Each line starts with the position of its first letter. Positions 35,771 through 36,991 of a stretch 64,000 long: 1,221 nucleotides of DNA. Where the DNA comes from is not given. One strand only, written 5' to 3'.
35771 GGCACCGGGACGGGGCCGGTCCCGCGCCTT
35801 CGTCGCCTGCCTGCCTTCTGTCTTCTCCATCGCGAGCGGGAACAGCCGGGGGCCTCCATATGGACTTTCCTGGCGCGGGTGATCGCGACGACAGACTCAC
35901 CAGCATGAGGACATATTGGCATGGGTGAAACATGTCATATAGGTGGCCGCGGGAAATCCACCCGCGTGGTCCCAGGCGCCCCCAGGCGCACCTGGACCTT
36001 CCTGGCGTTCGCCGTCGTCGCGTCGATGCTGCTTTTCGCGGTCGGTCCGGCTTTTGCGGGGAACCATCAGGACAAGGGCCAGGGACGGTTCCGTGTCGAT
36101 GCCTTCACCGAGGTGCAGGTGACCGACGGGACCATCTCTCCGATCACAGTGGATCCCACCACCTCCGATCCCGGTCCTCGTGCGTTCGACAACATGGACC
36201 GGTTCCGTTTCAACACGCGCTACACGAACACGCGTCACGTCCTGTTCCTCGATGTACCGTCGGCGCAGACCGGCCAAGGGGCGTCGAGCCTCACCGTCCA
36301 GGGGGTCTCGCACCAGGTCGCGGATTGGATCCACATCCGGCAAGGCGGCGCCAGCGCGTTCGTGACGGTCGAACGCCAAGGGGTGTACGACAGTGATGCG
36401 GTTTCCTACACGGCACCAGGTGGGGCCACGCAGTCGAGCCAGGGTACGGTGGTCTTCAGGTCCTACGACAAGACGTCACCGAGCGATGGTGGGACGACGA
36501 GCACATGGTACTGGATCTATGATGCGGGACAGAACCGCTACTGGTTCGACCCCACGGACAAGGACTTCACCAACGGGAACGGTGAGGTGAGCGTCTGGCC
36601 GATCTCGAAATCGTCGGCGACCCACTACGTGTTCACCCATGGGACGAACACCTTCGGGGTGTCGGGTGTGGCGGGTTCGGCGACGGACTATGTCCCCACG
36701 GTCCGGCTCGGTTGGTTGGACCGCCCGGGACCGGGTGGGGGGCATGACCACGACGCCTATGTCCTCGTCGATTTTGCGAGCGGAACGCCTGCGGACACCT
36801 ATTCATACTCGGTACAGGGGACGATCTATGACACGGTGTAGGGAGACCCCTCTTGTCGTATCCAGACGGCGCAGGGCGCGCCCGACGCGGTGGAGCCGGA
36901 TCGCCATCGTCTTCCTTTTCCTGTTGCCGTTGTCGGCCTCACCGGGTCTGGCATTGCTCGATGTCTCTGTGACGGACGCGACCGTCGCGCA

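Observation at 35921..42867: Candidate new cell-surface assembly locus: three tandem secreted paralogs, two anchored surface proteins, a SHOCT membrane protein, and a shared promoter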

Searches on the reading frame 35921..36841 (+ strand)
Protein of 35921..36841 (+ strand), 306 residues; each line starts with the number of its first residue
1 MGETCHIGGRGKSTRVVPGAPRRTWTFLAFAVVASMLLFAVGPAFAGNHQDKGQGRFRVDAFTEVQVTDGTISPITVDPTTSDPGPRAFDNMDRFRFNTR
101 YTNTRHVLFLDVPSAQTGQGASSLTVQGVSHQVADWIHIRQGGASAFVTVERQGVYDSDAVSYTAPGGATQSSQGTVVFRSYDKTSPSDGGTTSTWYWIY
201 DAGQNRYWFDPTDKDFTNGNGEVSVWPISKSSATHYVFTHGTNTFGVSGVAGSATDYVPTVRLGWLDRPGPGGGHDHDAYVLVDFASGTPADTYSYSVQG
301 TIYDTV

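Call 3: search_protein_families(library=pfam, proteins=[window:35921-36841:+], max_evalue=0.1)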
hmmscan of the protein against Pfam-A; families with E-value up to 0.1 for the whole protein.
window:35921-36841:+ (306 aa): 1 family
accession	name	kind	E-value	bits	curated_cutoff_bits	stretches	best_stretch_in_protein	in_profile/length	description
PF11992.13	TgpA_N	-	0.043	13.2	30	0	15-47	157-186/333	TgpA N-terminal domain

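Call 4: search_protein_families(library=ncbifam, proteins=[window:35921-36841:+], max_evalue=0.1)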
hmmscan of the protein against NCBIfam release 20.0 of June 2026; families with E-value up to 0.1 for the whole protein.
window:35921-36841:+ (306 aa): 0 families

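Call 48: search_protein_families(library=phrogs, proteins=[window:35921-36841:+], max_evalue=0.01)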
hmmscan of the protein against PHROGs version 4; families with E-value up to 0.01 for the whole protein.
window:35921-36841:+ (306 aa): 0 families

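Call 102: list_cluster_members(proteins=[window:35921-36841:+, window:36828-37673:+, window:38887-40827:+, window:42274-42867:+])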
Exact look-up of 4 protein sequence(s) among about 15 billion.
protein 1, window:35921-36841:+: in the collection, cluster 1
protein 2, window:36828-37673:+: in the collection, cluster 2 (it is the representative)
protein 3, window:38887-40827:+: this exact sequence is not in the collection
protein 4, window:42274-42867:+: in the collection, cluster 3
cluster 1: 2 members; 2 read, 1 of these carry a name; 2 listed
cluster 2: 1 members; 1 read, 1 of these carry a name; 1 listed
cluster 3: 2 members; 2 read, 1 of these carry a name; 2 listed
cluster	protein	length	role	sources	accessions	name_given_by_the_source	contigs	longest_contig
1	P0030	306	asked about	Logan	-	-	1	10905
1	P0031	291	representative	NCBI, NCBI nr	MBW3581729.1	MAG: hypothetical protein KY455_01400 [Euryarchaeota archaeon] | hypothetical protein [Euryarchaeota archaeon]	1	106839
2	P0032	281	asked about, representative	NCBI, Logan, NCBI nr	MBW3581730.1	MAG: hypothetical protein KY455_01405 [Euryarchaeota archaeon] | hypothetical protein [Euryarchaeota archaeon]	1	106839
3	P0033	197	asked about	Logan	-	-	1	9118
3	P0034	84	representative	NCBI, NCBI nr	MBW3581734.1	MAG: hypothetical protein KY455_01425 [Euryarchaeota archaeon] | hypothetical protein [Euryarchaeota archaeon]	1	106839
